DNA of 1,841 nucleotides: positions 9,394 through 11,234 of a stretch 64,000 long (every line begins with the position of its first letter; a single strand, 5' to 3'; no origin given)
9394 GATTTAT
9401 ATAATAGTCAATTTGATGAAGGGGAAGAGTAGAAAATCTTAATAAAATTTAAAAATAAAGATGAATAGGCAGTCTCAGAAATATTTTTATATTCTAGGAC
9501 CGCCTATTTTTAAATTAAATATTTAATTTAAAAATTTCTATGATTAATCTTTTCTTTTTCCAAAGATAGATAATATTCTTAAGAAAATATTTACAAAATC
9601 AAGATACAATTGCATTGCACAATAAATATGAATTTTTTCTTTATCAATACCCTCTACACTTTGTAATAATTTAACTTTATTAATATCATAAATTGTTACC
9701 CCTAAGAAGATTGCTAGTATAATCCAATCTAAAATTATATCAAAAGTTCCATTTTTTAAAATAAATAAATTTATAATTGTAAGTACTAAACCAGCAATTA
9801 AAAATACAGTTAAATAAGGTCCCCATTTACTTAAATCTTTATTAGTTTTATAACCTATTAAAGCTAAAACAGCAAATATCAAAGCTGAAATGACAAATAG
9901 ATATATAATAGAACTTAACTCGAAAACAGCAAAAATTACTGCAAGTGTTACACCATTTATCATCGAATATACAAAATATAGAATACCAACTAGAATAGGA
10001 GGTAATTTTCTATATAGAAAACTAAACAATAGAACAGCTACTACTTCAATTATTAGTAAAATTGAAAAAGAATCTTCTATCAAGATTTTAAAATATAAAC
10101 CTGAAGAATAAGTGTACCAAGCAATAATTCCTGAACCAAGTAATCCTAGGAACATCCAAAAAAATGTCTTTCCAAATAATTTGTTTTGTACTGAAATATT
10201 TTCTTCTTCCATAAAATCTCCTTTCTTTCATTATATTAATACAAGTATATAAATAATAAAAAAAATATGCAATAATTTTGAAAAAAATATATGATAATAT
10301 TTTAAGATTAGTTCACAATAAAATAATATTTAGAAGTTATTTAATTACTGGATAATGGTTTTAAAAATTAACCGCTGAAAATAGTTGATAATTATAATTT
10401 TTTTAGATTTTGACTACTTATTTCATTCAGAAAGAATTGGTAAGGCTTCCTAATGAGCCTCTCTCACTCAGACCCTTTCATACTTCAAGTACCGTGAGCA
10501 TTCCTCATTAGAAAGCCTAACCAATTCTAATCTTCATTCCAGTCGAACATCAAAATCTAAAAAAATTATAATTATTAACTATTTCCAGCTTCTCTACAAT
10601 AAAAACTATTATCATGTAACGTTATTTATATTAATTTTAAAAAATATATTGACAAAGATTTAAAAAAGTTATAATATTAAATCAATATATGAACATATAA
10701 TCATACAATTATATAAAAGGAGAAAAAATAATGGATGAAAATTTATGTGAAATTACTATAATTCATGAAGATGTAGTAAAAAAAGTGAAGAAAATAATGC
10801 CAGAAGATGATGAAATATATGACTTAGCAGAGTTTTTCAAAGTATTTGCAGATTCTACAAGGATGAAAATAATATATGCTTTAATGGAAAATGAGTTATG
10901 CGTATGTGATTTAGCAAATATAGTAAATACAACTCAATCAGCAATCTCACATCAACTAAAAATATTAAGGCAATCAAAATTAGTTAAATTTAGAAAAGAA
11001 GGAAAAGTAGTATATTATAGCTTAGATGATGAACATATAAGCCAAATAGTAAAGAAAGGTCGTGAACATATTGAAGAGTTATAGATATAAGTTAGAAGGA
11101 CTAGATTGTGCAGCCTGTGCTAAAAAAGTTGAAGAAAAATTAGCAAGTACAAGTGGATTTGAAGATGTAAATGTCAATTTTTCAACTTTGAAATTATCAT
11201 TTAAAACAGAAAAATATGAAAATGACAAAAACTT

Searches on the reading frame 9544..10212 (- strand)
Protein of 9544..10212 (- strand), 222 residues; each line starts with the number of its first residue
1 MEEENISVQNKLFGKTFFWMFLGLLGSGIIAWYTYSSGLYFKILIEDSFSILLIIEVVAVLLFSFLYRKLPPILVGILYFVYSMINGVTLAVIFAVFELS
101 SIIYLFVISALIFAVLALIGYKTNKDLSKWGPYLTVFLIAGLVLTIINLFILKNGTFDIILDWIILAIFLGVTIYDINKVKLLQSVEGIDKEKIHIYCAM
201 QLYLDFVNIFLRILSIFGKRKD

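Call 53: search_protein_families(library=pfam, proteins=[window:9544-10212:-], max_evalue=0.001)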
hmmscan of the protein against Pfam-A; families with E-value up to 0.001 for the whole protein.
window:9544-10212:- (222 aa): 1 family
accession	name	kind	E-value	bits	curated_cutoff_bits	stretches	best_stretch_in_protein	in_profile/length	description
PF01027.25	Bax1-I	-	9.5e-37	127.2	34.1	1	11-217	2-207/207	Inhibitor of apoptosis-promoting Bax1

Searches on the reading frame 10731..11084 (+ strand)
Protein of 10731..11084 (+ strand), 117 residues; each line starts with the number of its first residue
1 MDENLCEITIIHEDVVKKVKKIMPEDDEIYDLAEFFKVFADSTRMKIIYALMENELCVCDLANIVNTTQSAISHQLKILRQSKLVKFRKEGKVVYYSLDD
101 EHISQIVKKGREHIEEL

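Call 53: search_protein_families(library=pfam, proteins=[window:10731-11084:+], max_evalue=0.001)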
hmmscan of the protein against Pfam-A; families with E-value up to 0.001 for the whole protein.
window:10731-11084:+ (117 aa): 4 families
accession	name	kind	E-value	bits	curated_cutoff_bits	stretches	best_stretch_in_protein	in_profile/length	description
PF01022.26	HTH_5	-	2.2e-17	63.1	22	1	41-86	1-46/47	Bacterial regulatory protein, arsR family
PF25212.1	HVO_A0114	-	0.00012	22.2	27.6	1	31-95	12-78/84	HVO_A0114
PF13601.12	HTH_34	-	0.0004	20.9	27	1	44-92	2-51/80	Winged helix DNA-binding domain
PF12840.13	HTH_20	-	0.00099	19.5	27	0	40-86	2-49/51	Helix-turn-helix domain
